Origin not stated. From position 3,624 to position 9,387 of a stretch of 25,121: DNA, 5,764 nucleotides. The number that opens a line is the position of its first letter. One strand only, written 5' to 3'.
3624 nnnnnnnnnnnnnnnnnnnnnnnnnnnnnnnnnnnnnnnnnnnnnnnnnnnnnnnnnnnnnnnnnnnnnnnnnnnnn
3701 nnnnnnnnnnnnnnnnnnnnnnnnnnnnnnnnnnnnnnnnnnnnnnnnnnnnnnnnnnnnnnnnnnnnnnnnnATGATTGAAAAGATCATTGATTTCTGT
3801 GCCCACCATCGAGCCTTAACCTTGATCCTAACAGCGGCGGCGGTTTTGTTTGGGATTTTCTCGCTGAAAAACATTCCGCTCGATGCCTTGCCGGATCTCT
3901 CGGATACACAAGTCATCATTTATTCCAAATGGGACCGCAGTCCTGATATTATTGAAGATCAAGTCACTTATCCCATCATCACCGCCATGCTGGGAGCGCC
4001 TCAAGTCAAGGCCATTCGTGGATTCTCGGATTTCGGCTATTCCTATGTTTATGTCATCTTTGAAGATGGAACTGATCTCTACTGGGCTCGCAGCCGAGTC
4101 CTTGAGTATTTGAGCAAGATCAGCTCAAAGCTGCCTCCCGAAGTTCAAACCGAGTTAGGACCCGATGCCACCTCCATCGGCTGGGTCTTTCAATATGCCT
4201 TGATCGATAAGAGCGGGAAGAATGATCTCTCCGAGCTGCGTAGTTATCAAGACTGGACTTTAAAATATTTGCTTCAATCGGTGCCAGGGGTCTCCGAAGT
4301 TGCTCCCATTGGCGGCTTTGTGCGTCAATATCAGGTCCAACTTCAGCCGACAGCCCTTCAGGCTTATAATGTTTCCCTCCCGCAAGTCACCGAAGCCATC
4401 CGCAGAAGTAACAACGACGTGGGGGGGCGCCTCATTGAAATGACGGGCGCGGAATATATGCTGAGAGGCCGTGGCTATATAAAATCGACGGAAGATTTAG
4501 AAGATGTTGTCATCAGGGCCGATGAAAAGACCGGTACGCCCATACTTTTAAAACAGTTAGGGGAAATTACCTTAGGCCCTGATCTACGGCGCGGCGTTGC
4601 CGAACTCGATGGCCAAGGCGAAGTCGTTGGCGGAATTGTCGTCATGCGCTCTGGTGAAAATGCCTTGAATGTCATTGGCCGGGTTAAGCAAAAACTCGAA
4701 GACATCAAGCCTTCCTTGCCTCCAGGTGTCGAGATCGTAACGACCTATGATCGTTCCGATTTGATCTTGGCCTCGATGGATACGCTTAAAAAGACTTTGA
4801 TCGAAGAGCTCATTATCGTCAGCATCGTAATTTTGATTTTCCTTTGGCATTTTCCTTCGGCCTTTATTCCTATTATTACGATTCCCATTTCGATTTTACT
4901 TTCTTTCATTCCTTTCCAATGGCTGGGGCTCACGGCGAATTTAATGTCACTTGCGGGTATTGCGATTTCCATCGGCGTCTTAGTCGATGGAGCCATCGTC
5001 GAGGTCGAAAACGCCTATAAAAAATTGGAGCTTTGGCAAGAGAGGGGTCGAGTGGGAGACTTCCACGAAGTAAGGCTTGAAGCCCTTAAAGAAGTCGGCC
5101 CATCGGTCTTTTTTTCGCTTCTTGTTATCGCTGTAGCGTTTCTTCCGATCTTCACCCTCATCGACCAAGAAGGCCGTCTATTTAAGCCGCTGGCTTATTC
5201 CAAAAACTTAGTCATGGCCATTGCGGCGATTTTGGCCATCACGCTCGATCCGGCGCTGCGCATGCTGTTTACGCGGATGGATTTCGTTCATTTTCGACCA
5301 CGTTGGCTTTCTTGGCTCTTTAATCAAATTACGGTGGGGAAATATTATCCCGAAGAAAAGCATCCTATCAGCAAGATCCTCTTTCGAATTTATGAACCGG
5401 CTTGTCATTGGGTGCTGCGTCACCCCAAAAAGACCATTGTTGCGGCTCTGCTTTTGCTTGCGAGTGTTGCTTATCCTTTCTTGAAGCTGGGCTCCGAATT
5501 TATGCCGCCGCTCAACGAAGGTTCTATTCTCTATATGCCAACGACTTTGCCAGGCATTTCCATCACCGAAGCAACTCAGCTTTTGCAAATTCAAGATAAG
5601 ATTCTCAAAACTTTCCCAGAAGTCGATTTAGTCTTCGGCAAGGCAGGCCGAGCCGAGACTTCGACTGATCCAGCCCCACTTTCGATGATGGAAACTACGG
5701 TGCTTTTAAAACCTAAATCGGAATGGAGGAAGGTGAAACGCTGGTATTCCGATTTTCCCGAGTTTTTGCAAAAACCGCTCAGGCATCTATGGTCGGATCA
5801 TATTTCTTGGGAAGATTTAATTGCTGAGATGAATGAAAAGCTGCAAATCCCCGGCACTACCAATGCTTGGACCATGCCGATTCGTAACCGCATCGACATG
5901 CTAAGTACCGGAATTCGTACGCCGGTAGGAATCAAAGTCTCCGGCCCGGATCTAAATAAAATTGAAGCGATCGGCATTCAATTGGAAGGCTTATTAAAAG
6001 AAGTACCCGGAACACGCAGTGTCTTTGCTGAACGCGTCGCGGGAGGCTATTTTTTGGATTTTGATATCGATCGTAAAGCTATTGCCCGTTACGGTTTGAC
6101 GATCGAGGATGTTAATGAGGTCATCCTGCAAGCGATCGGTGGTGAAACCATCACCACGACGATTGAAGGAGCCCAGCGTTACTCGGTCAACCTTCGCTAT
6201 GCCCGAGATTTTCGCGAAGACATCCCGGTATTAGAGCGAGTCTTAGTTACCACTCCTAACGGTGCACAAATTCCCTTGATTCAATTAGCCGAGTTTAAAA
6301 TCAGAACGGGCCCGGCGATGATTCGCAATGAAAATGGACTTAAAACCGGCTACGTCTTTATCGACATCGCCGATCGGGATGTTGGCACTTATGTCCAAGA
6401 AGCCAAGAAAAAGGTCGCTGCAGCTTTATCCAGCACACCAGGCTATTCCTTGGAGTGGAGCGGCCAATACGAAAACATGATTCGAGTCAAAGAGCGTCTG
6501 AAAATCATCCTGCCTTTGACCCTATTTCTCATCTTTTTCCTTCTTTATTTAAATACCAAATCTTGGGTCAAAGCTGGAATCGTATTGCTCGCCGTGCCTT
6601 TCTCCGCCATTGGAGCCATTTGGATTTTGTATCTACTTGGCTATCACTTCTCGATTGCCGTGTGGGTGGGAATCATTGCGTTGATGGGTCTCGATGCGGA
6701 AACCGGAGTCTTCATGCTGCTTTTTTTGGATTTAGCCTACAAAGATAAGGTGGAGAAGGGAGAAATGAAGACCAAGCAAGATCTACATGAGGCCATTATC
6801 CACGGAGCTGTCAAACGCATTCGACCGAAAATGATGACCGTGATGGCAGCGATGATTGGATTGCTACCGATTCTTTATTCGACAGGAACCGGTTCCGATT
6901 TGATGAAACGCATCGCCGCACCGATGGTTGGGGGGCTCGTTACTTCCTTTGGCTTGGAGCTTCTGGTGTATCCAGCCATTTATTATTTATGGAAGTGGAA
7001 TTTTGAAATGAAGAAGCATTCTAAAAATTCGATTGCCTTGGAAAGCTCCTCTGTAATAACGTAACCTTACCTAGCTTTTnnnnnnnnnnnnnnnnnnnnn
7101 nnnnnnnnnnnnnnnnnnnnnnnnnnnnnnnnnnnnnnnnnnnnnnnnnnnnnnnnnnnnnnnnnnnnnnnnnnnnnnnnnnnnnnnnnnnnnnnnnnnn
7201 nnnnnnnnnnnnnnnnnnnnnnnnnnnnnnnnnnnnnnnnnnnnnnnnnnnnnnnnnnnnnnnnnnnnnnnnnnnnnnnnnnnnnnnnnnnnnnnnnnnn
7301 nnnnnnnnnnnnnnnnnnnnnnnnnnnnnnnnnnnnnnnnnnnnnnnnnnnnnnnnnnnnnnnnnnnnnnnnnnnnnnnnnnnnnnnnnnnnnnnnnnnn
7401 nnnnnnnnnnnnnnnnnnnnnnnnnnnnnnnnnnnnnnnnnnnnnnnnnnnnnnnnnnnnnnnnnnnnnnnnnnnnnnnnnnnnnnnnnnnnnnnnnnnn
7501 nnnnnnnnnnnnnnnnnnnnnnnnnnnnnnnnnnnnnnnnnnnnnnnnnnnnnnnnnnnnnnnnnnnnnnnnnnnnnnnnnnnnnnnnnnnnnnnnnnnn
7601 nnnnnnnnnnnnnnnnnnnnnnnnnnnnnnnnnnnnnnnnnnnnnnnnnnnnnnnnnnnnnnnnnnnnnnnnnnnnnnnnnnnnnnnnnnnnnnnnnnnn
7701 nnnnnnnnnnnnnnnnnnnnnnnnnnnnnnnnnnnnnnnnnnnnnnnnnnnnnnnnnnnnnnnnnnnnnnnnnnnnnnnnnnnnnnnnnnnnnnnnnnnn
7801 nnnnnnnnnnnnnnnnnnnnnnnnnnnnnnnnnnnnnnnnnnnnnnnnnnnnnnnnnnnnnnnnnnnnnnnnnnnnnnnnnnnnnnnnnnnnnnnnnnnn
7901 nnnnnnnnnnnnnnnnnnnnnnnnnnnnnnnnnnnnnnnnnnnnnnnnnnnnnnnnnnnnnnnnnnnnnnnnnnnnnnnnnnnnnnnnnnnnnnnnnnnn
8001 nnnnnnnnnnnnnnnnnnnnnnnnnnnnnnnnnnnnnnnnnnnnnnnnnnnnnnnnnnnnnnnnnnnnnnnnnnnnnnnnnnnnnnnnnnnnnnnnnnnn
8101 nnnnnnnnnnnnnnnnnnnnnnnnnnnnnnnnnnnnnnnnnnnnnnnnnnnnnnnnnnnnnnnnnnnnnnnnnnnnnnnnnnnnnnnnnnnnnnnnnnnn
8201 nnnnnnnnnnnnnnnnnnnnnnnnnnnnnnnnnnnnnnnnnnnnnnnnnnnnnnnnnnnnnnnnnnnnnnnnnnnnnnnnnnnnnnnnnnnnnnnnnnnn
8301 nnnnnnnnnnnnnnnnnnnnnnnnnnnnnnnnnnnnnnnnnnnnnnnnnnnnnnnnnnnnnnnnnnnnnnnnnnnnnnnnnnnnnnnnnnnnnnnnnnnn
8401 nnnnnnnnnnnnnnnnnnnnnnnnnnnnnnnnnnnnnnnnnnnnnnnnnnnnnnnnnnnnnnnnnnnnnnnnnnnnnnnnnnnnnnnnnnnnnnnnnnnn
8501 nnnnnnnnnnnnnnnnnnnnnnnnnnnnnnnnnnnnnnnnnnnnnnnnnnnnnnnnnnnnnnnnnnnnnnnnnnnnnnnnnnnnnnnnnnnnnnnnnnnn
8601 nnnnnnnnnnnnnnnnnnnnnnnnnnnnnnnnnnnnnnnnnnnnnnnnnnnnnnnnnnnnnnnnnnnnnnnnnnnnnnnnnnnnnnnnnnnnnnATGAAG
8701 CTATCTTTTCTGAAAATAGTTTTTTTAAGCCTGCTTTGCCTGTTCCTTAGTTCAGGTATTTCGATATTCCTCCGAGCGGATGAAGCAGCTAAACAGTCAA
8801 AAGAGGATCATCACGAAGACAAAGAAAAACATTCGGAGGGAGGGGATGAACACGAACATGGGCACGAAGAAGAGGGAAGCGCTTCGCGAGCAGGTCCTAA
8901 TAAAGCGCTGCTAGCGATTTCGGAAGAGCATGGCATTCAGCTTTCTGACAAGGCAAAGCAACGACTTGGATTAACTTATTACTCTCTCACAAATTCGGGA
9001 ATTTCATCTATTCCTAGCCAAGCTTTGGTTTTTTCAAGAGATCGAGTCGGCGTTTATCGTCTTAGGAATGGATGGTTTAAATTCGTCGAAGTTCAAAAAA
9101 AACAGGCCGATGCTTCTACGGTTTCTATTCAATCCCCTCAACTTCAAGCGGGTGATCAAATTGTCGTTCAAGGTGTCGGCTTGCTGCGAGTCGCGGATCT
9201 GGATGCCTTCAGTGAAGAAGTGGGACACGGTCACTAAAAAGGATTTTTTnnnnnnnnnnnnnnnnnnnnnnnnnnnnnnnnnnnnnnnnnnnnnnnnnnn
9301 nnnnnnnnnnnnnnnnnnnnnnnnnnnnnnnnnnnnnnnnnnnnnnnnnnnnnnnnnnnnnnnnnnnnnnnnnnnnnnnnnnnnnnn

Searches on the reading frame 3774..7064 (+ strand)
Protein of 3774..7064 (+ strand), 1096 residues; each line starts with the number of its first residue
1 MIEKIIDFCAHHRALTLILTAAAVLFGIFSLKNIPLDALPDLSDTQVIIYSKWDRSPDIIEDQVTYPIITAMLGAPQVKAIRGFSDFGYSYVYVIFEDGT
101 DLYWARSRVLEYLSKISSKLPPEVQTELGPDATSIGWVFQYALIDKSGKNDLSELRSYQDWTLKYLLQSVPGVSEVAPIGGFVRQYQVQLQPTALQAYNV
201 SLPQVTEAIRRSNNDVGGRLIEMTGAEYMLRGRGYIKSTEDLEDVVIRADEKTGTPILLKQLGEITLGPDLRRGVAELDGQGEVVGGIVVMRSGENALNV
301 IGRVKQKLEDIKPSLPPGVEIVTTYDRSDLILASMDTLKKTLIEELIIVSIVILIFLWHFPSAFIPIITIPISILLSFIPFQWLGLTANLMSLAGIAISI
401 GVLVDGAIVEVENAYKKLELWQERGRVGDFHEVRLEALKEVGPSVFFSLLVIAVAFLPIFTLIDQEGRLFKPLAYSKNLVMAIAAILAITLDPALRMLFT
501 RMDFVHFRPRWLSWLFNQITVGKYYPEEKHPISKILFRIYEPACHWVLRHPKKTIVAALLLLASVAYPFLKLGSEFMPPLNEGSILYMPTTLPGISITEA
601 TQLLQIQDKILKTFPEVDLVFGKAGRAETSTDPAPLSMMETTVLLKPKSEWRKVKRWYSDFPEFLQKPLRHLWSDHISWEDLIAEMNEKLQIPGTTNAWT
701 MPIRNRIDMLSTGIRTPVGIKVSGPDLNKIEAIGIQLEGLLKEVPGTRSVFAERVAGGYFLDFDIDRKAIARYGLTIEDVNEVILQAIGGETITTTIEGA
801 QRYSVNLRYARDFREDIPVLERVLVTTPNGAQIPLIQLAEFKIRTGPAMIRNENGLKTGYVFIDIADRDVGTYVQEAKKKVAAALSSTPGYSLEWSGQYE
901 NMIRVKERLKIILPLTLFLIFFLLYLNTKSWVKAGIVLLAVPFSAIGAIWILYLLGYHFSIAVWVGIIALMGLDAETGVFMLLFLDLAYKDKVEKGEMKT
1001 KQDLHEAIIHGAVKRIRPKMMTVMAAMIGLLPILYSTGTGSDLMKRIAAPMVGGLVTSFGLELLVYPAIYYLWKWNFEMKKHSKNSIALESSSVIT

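Call 7: search_protein_families(library=pfam, proteins=[window:3774-7064:+], max_evalue=0.01)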
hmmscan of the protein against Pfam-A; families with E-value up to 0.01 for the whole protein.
window:3774-7064:+ (1096 aa): 2 families
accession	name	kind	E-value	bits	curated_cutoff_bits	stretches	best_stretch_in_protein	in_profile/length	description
PF00873.25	ACR_tran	-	9.4e-220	732.5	28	1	5-1072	1-1019/1021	AcrB/AcrD/AcrF family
PF03176.21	MMPL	-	0.00024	20.6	20.5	0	905-971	141-207/333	MMPL family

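Call 53: search_protein_families(library=ncbifam, proteins=[window:3774-7064:+], max_evalue=1e-20)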
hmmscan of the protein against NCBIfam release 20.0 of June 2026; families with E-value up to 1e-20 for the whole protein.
window:3774-7064:+ (1096 aa): 11 families
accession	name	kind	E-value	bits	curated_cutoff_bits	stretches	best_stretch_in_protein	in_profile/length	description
TIGR00914.1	2A0601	subfamily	0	1087.6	701.45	1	1-1077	1-1039/1051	CusA/CzcA family heavy metal efflux RND transporter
NF033617.1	RND_permease_2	subfamily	3.1e-131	439.3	1250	1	9-1072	4-1006/1009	multidrug efflux RND transporter permease subunit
NF000282.2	RND_permease_1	subfamily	7.7e-113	378.3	1250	2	16-628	11-614/1029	multidrug efflux RND transporter permease subunit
TIGR00915.1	2A0602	subfamily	1.1e-98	331.4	940.35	2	18-625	14-614/1050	efflux RND transporter permease subunit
NF007905.0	PRK10614.1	equivalog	2.3e-77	260.7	1774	2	14-631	12-606/1025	multidrug efflux RND transporter permease subunit MdtC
NF007131.0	PRK09577.1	equivalog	7.1e-73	245.8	1768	2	18-623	14-607/1045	multidrug efflux RND transporter permease subunit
NF007133.0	PRK09579.1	equivalog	1.4e-67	228.1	1763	2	12-567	10-540/1017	multidrug efflux RND transporter permease subunit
NF007842.1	PRK10555.1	equivalog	1.9e-64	218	1854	2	16-610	12-593/1036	multidrug efflux RND transporter permease AcrD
NF007798.0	PRK10503.1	equivalog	5.8e-64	216.2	1584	2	16-585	23-570/1040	MdtB/MuxB family multidrug efflux RND transporter permease subunit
NF011706.2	PRK15127.1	equivalog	9e-61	205.9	2150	1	18-603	14-589/1049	multidrug efflux RND transporter permease subunit AcrB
NF000037.1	RND_perm_OqxB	exception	4.2e-50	170.5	2200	1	18-500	16-499/1050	multidrug efflux RND transporter permease subunit OqxB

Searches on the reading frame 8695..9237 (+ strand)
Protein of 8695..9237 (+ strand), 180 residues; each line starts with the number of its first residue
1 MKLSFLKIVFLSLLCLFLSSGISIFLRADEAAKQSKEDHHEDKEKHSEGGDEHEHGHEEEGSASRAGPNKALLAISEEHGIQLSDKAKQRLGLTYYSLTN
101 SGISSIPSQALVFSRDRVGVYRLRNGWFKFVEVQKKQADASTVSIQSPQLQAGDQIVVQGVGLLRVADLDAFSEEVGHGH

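Call 7: search_protein_families(library=pfam, proteins=[window:8695-9237:+], max_evalue=0.01)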
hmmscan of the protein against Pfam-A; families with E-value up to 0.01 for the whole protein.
window:8695-9237:+ (180 aa): 0 families

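Call 8: search_protein_families(library=ncbifam, proteins=[window:8695-9237:+], max_evalue=0.01)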
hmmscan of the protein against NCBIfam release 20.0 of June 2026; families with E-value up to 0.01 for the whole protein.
window:8695-9237:+ (180 aa): 1 family
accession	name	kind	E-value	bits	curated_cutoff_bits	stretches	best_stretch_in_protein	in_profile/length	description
TIGR01730.1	RND_mfp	subfamily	5.8e-05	22.2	94.9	1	101-165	250-314/322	efflux RND transporter periplasmic adaptor subunit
